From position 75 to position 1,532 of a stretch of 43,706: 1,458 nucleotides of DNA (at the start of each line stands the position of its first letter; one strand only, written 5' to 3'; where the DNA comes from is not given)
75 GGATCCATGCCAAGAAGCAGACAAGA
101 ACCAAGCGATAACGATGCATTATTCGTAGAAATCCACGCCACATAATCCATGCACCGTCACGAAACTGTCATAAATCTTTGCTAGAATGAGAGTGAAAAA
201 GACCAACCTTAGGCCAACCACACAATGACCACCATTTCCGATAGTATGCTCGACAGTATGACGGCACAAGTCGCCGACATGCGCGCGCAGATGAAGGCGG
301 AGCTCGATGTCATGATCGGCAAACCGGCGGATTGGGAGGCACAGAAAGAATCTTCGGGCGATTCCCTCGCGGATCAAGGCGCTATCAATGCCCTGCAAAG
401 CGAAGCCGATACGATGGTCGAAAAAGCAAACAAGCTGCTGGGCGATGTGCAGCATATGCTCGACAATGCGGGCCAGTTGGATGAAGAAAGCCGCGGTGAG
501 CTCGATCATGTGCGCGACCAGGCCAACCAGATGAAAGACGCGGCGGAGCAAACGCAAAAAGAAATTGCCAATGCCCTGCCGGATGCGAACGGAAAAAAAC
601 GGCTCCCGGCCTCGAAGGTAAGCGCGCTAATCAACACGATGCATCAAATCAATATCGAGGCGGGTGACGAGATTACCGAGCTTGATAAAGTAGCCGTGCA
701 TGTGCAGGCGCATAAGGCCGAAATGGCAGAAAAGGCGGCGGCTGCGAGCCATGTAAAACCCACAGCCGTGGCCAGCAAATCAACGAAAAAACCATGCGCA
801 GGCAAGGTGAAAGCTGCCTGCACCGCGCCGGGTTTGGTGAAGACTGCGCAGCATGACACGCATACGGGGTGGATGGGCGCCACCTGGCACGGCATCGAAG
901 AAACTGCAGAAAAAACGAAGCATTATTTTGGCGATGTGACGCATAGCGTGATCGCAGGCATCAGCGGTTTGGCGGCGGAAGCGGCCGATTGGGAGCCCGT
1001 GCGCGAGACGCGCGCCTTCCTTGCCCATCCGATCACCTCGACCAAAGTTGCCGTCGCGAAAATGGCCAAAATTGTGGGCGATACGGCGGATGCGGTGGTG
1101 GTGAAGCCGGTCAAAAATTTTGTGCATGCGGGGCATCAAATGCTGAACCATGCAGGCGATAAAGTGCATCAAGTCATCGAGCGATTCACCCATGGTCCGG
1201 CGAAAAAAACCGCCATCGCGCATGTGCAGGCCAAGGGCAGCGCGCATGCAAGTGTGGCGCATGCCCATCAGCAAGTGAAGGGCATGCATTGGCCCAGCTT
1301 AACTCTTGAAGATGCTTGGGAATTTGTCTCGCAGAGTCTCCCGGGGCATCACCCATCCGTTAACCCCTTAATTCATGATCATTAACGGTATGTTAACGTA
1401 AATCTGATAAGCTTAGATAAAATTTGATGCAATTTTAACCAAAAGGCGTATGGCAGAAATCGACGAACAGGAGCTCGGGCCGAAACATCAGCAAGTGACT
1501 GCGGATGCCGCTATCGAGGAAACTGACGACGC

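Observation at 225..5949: Same-strand cluster of three large ORFan proteins; the last two are paralogs sharing N- and C-terminal modules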

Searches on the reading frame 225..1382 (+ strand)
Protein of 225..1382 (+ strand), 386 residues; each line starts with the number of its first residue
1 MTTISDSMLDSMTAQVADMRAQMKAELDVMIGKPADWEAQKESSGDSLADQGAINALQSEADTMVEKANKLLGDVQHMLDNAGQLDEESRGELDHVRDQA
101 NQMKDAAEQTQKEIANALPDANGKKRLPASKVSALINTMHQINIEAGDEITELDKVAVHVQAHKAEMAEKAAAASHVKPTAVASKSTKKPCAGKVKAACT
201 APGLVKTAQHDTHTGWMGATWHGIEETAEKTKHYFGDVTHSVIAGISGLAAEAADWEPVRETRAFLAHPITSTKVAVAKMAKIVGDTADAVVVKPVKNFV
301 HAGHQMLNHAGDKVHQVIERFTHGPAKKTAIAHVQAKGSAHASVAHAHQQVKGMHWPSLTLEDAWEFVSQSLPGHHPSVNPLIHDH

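Call 3: search_protein_families(library=pfam, proteins=[window:225-1382:+], max_evalue=1)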
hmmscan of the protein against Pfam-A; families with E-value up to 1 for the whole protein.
window:225-1382:+ (386 aa): 2 families
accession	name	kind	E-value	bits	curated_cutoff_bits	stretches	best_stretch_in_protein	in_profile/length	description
PF19908.4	DUF6381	-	0.014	15.6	26.6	1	86-111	4-29/62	Family of unknown function (DUF6381)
PF24615.2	Spectrin_Anc-1_2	-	0.25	12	28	1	58-120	43-103/105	Nuclear anchorage protein 1, spectrin repeat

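Call 4: search_protein_families(library=ncbifam, proteins=[window:225-1382:+], max_evalue=1)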
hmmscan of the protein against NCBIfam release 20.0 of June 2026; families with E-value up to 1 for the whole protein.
window:225-1382:+ (386 aa): 3 families
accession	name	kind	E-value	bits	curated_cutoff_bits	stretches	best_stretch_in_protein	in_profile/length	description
NF051436.1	NheA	equivalog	0.061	12.2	500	1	55-143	179-267/385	non-hemolytic enterotoxin subunit A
TIGR04527.1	mycoplas_twoTM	subfamily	0.1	12.3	125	1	57-156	63-155/248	MG_279/MG_280 family protein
NF051880.1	FlagAsmCDGMPTipF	equivalog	0.52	9.1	600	0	239-324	48-132/421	flagella assembly cyclic-di-GMP phosphodiesterase TipF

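Call 9: list_cluster_members(proteins=[window:225-1382:+, window:1450-4011:+, window:4135-5946:+, window:5981-6667:+, window:6667-7035:-])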
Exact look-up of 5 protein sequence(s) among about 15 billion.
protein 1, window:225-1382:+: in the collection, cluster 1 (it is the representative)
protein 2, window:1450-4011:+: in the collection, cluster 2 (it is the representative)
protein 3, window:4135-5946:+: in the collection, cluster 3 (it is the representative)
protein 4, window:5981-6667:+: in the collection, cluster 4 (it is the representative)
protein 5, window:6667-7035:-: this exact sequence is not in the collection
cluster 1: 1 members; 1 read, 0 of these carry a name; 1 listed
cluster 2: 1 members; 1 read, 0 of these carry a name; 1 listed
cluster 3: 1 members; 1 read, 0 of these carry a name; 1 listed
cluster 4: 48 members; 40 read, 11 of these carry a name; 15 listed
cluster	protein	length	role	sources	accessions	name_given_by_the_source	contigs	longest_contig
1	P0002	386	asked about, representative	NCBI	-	-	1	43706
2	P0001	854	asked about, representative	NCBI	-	-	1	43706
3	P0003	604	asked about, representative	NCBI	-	-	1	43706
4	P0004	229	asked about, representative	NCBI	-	-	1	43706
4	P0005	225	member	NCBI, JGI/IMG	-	predicted adenine nucleotide alpha hydrolase (AANH) superfamily ATPase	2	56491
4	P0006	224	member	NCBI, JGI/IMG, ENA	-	predicted adenine nucleotide alpha hydrolase (AANH) superfamily ATPase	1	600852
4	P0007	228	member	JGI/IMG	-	epoxyqueuosine reductase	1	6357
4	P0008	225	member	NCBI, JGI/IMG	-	predicted adenine nucleotide alpha hydrolase (AANH) superfamily ATPase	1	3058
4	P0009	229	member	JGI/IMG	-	predicted adenine nucleotide alpha hydrolase (AANH) superfamily ATPase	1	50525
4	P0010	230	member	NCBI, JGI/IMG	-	predicted adenine nucleotide alpha hydrolase (AANH) superfamily ATPase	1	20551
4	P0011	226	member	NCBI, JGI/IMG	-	predicted adenine nucleotide alpha hydrolase (AANH) superfamily ATPase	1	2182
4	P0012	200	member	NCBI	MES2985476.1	MAG: epoxyqueuosine reductase QueH [Pseudomonadota bacterium]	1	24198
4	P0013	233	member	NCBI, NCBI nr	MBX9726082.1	MAG: epoxyqueuosine reductase QueH [Rickettsiales bacterium] | epoxyqueuosine reductase QueH [Rickettsiales bacterium]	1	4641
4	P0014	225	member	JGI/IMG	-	predicted adenine nucleotide alpha hydrolase (AANH) superfamily ATPase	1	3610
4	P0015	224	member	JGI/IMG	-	predicted adenine nucleotide alpha hydrolase (AANH) superfamily ATPase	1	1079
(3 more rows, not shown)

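Call 46: search_solved_structures(query=window:225-1382:+, max_evalue=1)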
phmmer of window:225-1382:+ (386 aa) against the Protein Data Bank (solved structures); distinct sequences matched with E-value up to 1: 13.
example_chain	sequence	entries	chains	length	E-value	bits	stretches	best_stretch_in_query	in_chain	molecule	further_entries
5low_E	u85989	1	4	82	0.096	15.4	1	45-111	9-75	Synaptosomal-associated protein 25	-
5lob_E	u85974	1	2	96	0.15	14.8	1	45-111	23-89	Synaptosomal-associated protein 25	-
6ip1_D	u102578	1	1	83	0.2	14.4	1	55-112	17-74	Synaptosomal-associated protein 25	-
1sfc_D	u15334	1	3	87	0.24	14.1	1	55-112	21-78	PROTEIN (SNAP-25B)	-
3hd7_D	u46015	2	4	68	0.28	13.9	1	55-111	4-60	Synaptosomal-associated protein 25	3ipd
1n7s_D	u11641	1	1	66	0.31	13.7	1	56-111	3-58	SNAP-25A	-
3rk2_D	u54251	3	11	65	0.32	13.7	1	56-111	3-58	Synaptosomal-associated protein 25 | SNAP25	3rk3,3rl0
2n1t_D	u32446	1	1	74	0.32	13.7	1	55-111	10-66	Synaptosomal-associated protein 25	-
1kil_D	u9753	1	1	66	0.32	13.7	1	56-111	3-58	SNAP-25 C-terminal SNARE motif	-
5ccg_D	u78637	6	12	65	0.45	13.2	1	57-111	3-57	Synaptosomal-associated protein 25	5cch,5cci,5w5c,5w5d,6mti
6cp8_A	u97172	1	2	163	0.51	13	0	88-129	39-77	CdiA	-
5kj7_D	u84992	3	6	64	0.51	13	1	58-111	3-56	Synaptosomal-associated protein 25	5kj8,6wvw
1urq_D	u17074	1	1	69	0.53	13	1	57-111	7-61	SYNAPTOSOMAL-ASSOCIATED PROTEIN 25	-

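Call 69: search_dna_similar(query=window:225-1382:+, collection=plasmids, mode=protein, max_evalue=0.001, max_rows=8)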
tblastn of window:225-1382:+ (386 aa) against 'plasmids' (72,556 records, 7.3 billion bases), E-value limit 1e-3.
No match.

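Call 70: search_protein_families(library=phrogs, proteins=[window:225-1382:+], max_evalue=0.01)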
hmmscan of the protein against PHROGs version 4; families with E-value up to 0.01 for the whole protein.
window:225-1382:+ (386 aa): 0 families

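Call 71: search_protein_families(library=padloc, proteins=[window:225-1382:+], max_evalue=0.01)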
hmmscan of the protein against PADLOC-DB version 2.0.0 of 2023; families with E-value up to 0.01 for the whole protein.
window:225-1382:+ (386 aa): 0 families

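Call 75: find_homologous_proteins(query=A3, max_evalue=0.01)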
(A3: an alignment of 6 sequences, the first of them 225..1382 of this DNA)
Query A3 (6 sequences) (386 aa, profile of the alignment): 1 proteins with E <= 0.01 among 8000 candidates.
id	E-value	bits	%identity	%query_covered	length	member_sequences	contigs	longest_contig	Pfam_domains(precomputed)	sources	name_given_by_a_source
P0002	1.8e-109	385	100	100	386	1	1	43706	-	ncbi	-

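Call 111: search_solved_structures(query=A3, max_evalue=0.1)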
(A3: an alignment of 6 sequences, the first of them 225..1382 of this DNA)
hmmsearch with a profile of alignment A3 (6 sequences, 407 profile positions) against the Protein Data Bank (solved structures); distinct sequences matched with E-value up to 0.1: 0.
